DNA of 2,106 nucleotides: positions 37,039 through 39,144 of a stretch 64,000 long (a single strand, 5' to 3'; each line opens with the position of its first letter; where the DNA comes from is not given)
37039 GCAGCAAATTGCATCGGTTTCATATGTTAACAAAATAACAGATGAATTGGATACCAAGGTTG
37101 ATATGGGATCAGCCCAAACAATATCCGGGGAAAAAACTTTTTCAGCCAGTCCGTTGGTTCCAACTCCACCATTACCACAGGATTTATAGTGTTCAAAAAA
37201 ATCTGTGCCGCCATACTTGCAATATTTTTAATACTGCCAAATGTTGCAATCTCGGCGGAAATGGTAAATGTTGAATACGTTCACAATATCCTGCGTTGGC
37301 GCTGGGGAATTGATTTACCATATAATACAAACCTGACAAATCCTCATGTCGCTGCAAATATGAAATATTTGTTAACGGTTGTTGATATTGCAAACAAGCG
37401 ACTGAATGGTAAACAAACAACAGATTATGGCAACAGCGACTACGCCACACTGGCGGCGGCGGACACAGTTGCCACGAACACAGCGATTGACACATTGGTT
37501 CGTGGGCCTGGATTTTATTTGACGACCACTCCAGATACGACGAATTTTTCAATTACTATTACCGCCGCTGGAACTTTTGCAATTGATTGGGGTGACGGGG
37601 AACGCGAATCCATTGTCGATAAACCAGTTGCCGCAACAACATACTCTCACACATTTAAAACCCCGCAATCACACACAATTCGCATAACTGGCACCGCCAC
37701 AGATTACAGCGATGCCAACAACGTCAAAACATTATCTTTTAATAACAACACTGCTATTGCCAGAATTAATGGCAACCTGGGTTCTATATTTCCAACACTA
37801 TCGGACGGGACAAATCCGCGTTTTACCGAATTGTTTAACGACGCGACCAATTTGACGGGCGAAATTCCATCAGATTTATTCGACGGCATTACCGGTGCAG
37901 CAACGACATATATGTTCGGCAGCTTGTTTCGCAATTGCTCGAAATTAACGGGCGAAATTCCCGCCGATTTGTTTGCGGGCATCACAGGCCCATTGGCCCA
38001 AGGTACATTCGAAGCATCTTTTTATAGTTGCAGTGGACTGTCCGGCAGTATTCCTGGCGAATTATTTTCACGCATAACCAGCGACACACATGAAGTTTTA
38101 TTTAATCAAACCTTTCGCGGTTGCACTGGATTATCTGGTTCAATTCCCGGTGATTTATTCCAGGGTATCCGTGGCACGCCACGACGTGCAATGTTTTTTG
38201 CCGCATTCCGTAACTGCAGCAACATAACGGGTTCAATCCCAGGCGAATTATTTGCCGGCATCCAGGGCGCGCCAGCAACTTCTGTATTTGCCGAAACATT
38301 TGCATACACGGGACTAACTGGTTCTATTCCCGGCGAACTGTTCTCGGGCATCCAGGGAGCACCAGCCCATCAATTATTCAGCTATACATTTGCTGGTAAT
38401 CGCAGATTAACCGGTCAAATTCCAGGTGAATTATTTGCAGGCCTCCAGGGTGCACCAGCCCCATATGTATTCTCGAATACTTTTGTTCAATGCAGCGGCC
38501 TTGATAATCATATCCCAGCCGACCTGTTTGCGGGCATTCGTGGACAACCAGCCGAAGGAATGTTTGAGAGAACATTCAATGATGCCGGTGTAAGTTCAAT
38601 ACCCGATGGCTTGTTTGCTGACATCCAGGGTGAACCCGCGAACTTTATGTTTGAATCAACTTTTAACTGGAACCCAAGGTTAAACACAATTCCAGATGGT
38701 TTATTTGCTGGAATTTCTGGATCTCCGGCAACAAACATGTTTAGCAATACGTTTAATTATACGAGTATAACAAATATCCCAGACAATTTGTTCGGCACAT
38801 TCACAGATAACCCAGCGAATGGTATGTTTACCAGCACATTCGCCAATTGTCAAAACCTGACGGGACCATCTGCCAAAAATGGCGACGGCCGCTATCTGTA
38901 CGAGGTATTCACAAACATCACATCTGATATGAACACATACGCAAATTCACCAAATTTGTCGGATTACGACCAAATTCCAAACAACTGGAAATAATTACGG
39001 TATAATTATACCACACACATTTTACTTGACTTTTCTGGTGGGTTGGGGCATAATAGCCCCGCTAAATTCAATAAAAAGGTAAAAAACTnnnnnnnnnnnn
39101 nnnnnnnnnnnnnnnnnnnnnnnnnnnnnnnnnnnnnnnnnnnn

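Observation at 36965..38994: Secreted protein built from about 13 tandem 31-residue LRR-like repeats, preceded by a co-oriented small secreted ORF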

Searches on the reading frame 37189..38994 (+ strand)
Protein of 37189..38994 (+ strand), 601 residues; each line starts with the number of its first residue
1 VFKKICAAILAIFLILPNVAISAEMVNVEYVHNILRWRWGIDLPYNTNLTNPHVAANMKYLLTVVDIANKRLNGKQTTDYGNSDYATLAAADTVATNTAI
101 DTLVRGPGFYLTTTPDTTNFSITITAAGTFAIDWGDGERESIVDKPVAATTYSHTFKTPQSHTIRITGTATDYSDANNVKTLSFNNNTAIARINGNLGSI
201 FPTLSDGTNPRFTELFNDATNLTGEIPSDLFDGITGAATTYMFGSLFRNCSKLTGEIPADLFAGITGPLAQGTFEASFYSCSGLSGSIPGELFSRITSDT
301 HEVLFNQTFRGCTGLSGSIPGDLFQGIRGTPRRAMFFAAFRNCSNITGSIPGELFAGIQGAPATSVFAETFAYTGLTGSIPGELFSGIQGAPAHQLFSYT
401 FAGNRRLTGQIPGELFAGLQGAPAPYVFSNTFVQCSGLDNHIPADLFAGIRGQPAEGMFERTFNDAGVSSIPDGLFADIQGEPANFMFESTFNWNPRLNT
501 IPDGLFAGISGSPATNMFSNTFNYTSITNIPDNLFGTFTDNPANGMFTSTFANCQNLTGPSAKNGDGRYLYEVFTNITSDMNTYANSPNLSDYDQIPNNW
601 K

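Call 4: search_protein_families(library=pfam, proteins=[window:37189-38994:+], max_evalue=1)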
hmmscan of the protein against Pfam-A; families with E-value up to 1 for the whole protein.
window:37189-38994:+ (601 aa): 0 families

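Call 5: search_protein_families(library=ncbifam, proteins=[window:37189-38994:+], max_evalue=1)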
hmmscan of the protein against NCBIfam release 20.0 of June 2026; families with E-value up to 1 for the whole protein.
window:37189-38994:+ (601 aa): 1 family
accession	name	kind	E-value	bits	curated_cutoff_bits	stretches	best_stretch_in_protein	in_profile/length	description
NF058578.1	CPR_pilus_PamR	equivalog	0.0065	15.4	300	1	130-172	183-226/297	pilus system RbmA-like protein PamR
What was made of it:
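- Tried and rejected: The NCBIfam PamR hit (E 0.0065, 15 bits against a cut-off of 300) was ignored (call 5).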

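Call 8: find_homologous_proteins(query=window:37189-38994:+, max_evalue=0.001)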
Query window:37189-38994:+ (601 aa): 801 proteins with E <= 0.001 among 8000 candidates; the best 120 are listed.
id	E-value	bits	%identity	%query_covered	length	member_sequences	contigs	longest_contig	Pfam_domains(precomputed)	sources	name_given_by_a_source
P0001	0.0e+0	1351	99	100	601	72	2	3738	-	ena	-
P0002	0.0e+0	1209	89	100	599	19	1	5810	-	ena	-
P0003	6.7e-264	895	47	82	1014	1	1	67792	PF18911.7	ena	-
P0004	2.1e-254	864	64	100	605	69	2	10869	-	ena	-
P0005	3.3e-254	863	65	100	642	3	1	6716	-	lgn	-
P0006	7.5e-249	846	66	100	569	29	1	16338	-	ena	-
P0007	2.3e-247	841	65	100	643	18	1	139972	-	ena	-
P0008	1.6e-243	828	50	82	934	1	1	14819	PF00801.27,PF18911.7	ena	-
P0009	3.7e-240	817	36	100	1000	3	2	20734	-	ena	-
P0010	2.4e-225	768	37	97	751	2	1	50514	-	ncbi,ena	-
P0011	4.6e-223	760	47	74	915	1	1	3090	-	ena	-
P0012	2.7e-222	758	45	98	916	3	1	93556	PF00801.27,PF18911.7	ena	-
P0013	4.0e-221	754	47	82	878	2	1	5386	PF18911.7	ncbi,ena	-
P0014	5.0e-221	754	48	74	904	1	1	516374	PF00801.27,PF18911.7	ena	-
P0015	2.8e-220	751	47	73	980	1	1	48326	PF18911.7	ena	-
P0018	4.3e-218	744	54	100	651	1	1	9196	PF04011.18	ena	-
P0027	1.0e-204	700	42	100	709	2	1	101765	PF04011.18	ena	-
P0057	8.9e-183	627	41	100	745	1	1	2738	PF13306.13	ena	-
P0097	5.4e-170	585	46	73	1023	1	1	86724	PF07699.20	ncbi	-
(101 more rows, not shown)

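Call 15: search_protein_families(library=pfam, alignment_id=A1, max_evalue=1)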
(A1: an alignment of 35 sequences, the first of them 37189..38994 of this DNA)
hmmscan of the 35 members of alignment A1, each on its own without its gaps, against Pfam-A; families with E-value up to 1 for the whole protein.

A. member 1, window:37189-38994:+ (601 aa): 0 families

B. families by the number of members that match (of 35 scanned): 19 families
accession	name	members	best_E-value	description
PF18911.6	PKD_4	22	0.003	PKD domain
PF00801.26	PKD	18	0.0024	PKD domain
PF04011.17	LemA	15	1.2e-10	LemA family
PF13306.12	LRR_5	6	0.0043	BspA type Leucine rich repeat region (6 copies)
PF05108.18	T7SS_ESX1_EccB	5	0.00018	Type VII secretion system ESX-1, transport TM domain B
PF06481.20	COX_ARM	3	0.0033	COX Aromatic Rich Motif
PF14982.11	UPF0731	3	0.052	UPF0731 family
PF20257.3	SAM_HAT_C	2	0.062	SAM hydroxide adenosyltransferase C-terminal domain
PF23528.1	Microp_apicomplexa_15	1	0.0048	Apicomplexa microprotein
PF15096.12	G6B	1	0.0082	G6b-B extracellular V-set Ig-like domain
PF25612.1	DUF7940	1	0.018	Family of unknown function (DUF7940)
PF23836.1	DUF7206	1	0.16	Family of unknown function (DUF7206)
PF20305.4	pYEATS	1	0.16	prokaryotic YEATS domain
PF13376.11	OmdA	1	0.17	Bacteriocin-protection, YdeI or OmpD-Associated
PF19074.5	DUF5770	1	0.22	Family of unknown function (DUF5770)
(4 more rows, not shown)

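Call 16: find_related_loci(query=window:37189-38994:+, collection=genome_contigs, flank=6000)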
Query window:37189-38994:+ (601 aa) in genome_contigs; peptide patterns used: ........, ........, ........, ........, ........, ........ (x = any residue, [..] = any of these).
75 stretches matched a pattern, but none encodes a relative of the query by tblastn (E <= 1e-3).
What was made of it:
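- Tried and rejected: The first genome_contigs scan, with the single protein, found no relatives (call 16).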

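Call 17: find_related_loci(query=A1, collection=genome_contigs, flank=6000)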
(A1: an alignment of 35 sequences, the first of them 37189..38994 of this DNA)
Query A1 (601 aa) in genome_contigs; peptide patterns used: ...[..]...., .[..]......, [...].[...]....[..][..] (x = any residue, [..] = any of these).
279 stretches matched a pattern; 200 encode a relative of the query (tblastn E <= 1e-3); the best 80 are kept; 80 distinct loci.
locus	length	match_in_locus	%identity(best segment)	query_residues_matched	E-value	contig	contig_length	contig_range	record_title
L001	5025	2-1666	66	15-601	0e+0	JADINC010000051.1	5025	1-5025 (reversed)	MAG: Candidatus Enterousia avistercoris isolate 8207 D5M67__C263161_L5025_SRR9113728, whole genome shotgun sequence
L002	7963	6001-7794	65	1-601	0e+0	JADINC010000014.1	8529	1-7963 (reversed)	MAG: Candidatus Enterousia avistercoris isolate 8207 D5M67__C56085_L8529_SRR9113728, whole genome shotgun sequence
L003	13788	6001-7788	53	3-601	0e+0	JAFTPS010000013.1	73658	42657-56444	MAG: Alphaproteobacteria bacterium isolate RGIG4037 Roe_deer_Cecum-5__c5080, whole genome shotgun sequence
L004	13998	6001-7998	47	9-601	2e-171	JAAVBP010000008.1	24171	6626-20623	MAG: bacterium isolate Mgla_MAG_35-bin_11 c_000000131127, whole genome shotgun sequence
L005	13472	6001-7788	45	10-601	2e-164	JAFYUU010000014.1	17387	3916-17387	MAG: Alphaproteobacteria bacterium isolate RGIG7441 Water_buffalos_Colon-1__c746029, whole genome shotgun sequence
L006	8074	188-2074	49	1-601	9e-164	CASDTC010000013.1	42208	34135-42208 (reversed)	uncultured proteobacterium isolate T11_L1_319319_idba_bin.126 genome assembly, contig: T11_L1_319319_idba_bin.126.fa_sca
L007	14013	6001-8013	45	15-601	5e-162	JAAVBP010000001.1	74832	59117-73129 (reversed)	MAG: bacterium isolate Mgla_MAG_35-bin_11 c_000000034337, whole genome shotgun sequence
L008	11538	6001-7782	49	1-601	2e-161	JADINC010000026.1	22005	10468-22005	MAG: Candidatus Enterousia avistercoris isolate 8207 D5M67__C126184_L22005_SRR9113728, whole genome shotgun sequence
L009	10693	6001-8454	49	5-564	1e-160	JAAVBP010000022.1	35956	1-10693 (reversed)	MAG: bacterium isolate Mgla_MAG_35-bin_11 c_000000132204, whole genome shotgun sequence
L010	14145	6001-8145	45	1-601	1e-160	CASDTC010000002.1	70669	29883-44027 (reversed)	uncultured proteobacterium isolate T11_L1_319319_idba_bin.126 genome assembly, contig: T11_L1_319319_idba_bin.126.fa_sca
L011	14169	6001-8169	50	18-601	5e-158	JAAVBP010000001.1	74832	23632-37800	MAG: bacterium isolate Mgla_MAG_35-bin_11 c_000000034337, whole genome shotgun sequence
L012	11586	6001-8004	44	3-601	2e-157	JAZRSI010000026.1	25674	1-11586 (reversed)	MAG: Candidatus Enterousia sp. isolate T1900045347_YK20190037.MAGScoT_cleanbin_000032 SGB_6723_k141_1202901, whole genom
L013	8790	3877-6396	48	9-601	9e-157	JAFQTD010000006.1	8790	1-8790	MAG: Alphaproteobacteria bacterium isolate RGIG2127 Goat_Colon-5__c43919, whole genome shotgun sequence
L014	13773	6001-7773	46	9-601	2e-156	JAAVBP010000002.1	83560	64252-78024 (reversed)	MAG: bacterium isolate Mgla_MAG_35-bin_11 c_000000034408, whole genome shotgun sequence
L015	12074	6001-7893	44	14-601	2e-154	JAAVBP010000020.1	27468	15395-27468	MAG: bacterium isolate Mgla_MAG_35-bin_11 c_000000132134, whole genome shotgun sequence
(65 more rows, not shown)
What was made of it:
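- All named or located sources are uncultured gut Alphaproteobacteria MAGs (calls 8, 17). One MAG contributes 13 loci (call 17). There are many scattered copies per genome (call 17).
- Tried and rejected: The repeat with an alignment worked (call 17).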

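Call 23: predict_structure(alignment_id=A1)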
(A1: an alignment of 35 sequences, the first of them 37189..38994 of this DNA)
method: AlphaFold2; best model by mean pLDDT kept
length: 601 residues; sequences in the alignment: 35
mean_pLDDT: 87.8   pTM: 0.82
mean pLDDT of the five models: 87.8, 87.6, 86.6, 86.1, 86.0
residues with pLDDT >= 90: 438; 70-90: 66; 50-70: 65; < 50: 32
segments of 3 or more residues with pLDDT < 50: 1-8, 14-23, 83-87
pLDDT, mean of each block of 10 residues (from residue 1): 41 42 60 64 54 64 67 52 49 65 67 95 94 87 89 93 90 89 95 93 95 97 95 95 98 95 94 98 96 94 98 97 96 98 95 96 98 96 96 98 95 96 98 93 93 98 96 95 97 96 95 96 97 91 91 96 94 85 95 95 94
secondary structure, 60 per line:
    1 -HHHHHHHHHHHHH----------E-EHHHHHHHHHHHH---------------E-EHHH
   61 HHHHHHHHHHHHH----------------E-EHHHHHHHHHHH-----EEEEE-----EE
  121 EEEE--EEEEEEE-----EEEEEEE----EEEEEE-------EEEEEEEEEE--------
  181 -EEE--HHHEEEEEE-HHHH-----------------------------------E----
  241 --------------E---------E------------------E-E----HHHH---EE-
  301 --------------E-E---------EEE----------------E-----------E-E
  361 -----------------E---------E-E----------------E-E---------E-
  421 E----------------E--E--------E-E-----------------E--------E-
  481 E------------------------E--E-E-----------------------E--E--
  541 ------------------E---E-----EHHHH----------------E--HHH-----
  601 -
elements in order: H2-14 H28-39 H58-73 H93-103 E109-113 E119-124 E127-133 E139-145 E150-155 E163-172 E182-184 E190-195 H197-200 H291-294 E327-329 H570-573
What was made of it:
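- AlphaFold2 gives pLDDT 87.8 and pTM 0.82, with aa 110-601 mostly at about 90 or above (call 23). The solenoid is predicted with confidence (call 23).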

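Call 32: search_solved_structures(query=A1, max_evalue=1, show_alignments=2)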
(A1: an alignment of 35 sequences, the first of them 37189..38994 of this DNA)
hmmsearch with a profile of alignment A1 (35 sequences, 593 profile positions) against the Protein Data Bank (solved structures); distinct sequences matched with E-value up to 1: 4.
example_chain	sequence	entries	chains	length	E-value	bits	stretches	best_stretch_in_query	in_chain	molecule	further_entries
4psj_A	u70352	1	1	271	2.3e-05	26.2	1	372-534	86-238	OR464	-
4bv4_R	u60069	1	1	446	0.027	16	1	250-470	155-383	PROTEIN TOLL, VARIABLE LYMPHOCYTE RECEPTOR B CHIMERA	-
9hpz_A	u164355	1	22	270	0.11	14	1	62-130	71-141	Flagellin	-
4lxr_A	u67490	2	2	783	0.47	11.9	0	250-418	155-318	Protein toll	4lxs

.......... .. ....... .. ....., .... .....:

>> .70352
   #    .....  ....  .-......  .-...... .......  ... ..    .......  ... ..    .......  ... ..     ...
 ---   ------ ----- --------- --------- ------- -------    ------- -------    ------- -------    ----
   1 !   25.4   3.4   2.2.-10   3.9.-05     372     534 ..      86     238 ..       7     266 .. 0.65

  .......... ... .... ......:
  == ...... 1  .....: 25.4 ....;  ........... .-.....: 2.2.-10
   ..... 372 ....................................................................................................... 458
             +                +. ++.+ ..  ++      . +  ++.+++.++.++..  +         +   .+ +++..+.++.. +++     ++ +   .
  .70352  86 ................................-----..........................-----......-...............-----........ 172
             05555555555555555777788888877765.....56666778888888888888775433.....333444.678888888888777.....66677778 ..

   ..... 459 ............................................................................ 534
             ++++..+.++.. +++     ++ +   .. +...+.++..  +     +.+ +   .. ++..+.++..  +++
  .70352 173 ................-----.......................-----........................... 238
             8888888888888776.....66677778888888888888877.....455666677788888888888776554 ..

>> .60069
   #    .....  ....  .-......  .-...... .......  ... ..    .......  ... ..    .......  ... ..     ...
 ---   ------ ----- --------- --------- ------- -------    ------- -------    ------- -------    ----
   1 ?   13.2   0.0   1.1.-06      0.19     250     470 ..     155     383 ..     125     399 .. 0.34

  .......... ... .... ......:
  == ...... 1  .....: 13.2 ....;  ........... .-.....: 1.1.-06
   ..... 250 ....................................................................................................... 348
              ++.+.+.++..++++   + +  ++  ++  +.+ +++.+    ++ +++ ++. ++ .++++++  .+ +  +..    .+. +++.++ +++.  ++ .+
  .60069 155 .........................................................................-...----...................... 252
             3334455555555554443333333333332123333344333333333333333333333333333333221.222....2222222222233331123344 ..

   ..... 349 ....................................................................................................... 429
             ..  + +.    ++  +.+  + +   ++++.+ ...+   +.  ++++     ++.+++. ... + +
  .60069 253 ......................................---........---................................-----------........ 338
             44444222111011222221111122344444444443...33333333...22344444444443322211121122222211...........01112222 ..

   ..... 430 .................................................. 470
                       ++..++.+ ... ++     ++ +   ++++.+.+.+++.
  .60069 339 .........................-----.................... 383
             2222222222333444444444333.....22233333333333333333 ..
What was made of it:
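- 37774..38826 (+): Non-canonical LRR solenoid: a degenerate first unit plus 11 units of 29-31 aa. Consensus: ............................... A profile hit to the designed LRR 4psj has E 2.3e-5, with a 5-residue gap per repeat (call 32).
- On Leucine-rich repeat (LRR) superfamily: HMMER aligns the family to a designed 24-aa LRR only with a 5-residue gap per repeat (call 32).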

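Call 58: find_encoding_contigs(protein=P0001, flank=3000, max_places=4)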
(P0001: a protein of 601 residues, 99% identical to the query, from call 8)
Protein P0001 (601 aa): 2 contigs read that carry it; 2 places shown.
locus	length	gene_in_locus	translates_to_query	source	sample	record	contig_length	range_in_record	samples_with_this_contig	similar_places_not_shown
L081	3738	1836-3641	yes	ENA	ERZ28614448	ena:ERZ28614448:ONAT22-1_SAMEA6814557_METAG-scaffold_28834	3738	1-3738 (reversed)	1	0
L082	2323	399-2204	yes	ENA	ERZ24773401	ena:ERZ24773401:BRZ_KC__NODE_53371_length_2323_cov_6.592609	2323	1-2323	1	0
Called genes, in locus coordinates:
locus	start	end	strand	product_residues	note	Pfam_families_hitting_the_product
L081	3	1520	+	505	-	?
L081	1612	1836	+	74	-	-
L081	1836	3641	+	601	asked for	-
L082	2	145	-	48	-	?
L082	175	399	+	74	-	-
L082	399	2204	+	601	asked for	-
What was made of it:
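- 36965..37189 (+): Small ORF, 74 aa: signal peptide (about aa 1-23) plus a 51-aa mature protein. The mature part has IASVSYV, a short helix, then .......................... It equals one phage tail-fibre stem/neck unit. The same gene is called in public assemblies (call 58).
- Checked: Public gene calls use the same start (call 58).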

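Call 59: list_cluster_members(proteins=[window:37189-38994:+, P0002, P0121])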
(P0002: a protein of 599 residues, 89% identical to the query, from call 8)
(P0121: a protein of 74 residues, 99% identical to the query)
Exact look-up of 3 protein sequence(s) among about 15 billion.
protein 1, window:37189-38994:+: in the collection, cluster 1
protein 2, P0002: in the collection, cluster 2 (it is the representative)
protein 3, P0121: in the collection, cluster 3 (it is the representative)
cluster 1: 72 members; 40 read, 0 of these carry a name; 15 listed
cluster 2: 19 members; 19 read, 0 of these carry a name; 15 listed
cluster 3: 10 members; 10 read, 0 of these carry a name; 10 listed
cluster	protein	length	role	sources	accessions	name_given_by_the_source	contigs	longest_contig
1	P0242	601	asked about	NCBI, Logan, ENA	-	-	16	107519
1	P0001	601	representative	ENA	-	-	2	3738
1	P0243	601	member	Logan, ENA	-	-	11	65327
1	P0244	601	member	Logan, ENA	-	-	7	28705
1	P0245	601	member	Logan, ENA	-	-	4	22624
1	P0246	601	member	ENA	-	-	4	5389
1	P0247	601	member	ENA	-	-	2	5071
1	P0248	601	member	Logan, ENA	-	-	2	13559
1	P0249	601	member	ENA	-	-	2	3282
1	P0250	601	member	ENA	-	-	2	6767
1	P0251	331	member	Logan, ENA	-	-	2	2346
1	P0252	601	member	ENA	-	-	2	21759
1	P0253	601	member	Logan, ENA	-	-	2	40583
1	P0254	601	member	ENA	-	-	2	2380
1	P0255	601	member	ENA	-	-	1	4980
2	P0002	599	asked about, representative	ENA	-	-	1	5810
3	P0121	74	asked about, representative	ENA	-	-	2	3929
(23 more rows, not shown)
